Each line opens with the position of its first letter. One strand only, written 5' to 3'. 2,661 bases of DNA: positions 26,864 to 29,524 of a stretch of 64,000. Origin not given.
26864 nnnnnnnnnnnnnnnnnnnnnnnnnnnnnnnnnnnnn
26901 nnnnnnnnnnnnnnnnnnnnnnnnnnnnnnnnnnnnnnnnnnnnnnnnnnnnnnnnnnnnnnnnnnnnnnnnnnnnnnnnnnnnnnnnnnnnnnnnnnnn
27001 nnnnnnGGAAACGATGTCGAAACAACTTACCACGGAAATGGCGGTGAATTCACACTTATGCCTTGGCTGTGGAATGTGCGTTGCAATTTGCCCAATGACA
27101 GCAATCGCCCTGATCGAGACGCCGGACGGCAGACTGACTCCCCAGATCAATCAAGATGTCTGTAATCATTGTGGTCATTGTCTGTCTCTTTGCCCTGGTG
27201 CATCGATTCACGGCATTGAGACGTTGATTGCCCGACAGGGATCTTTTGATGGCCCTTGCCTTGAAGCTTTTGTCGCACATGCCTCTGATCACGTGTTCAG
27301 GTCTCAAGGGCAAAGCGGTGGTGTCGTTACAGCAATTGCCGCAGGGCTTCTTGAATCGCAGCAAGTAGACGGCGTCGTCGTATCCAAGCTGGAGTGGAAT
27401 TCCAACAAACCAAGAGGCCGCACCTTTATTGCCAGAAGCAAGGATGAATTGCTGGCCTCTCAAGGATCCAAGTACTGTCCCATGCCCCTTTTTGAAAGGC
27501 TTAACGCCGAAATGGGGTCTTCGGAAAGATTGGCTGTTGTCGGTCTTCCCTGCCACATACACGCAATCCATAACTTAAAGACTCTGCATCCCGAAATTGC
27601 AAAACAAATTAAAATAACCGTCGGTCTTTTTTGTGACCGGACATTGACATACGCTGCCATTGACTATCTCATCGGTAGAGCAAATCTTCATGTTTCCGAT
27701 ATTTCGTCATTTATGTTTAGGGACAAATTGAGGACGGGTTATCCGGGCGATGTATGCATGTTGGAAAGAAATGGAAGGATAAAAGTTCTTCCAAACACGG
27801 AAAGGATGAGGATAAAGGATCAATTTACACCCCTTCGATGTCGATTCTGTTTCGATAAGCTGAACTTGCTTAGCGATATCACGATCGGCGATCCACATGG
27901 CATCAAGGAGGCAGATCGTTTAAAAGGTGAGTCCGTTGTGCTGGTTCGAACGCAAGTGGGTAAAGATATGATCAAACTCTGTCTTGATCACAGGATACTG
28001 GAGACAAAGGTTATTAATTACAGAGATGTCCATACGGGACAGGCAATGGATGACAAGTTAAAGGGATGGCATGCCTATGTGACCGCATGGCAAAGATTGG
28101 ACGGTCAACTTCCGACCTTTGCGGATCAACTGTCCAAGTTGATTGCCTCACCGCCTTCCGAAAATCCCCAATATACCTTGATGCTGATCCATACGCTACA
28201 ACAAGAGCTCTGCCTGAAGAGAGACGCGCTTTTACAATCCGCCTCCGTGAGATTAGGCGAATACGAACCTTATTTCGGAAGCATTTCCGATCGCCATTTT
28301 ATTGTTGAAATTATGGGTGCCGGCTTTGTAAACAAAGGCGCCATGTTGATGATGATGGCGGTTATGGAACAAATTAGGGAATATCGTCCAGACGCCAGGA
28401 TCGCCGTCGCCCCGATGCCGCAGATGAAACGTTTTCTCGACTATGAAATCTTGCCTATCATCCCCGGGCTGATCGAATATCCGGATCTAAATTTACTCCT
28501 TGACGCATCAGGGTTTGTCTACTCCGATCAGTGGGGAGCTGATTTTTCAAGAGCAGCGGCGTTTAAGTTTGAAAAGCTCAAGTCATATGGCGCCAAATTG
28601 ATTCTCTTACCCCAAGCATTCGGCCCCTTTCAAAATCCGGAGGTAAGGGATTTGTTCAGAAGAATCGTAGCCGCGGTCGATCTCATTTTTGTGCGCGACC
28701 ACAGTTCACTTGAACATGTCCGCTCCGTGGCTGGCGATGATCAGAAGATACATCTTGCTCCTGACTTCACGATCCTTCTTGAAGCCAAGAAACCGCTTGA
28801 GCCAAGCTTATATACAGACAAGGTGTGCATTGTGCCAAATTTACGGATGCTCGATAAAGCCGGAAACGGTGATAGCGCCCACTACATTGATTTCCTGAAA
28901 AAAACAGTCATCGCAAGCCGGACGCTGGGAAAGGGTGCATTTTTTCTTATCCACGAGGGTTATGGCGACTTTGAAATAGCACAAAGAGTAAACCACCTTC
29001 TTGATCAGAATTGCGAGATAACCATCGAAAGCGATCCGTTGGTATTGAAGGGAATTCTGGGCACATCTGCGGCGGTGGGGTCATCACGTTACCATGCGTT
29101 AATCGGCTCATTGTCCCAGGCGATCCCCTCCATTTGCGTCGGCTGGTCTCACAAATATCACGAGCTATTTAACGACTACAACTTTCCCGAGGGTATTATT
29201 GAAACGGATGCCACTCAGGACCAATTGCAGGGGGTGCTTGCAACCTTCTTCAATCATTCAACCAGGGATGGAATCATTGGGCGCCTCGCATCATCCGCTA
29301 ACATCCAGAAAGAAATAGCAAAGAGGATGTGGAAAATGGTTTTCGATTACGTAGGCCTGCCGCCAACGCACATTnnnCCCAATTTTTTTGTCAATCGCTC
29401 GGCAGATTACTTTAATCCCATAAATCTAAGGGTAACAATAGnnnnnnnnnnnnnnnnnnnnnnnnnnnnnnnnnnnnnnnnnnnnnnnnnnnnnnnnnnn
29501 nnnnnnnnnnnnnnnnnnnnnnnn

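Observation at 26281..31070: TPR / ferredoxin-FrhB-like::pyruvyltransferase fusion / GT2-TPR trio directly upstream of flagellin: candidate flagellin glycan (pyruvylation?) system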

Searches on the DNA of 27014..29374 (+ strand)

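Call 92: search_dna_similar(query=L067:2400-4976:+, collection=ecoli_genomes, mode=distant, max_evalue=0.001, max_rows=10)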
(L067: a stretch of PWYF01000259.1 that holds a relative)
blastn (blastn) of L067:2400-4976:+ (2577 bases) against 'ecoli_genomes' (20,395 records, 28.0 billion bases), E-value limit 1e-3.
No match.
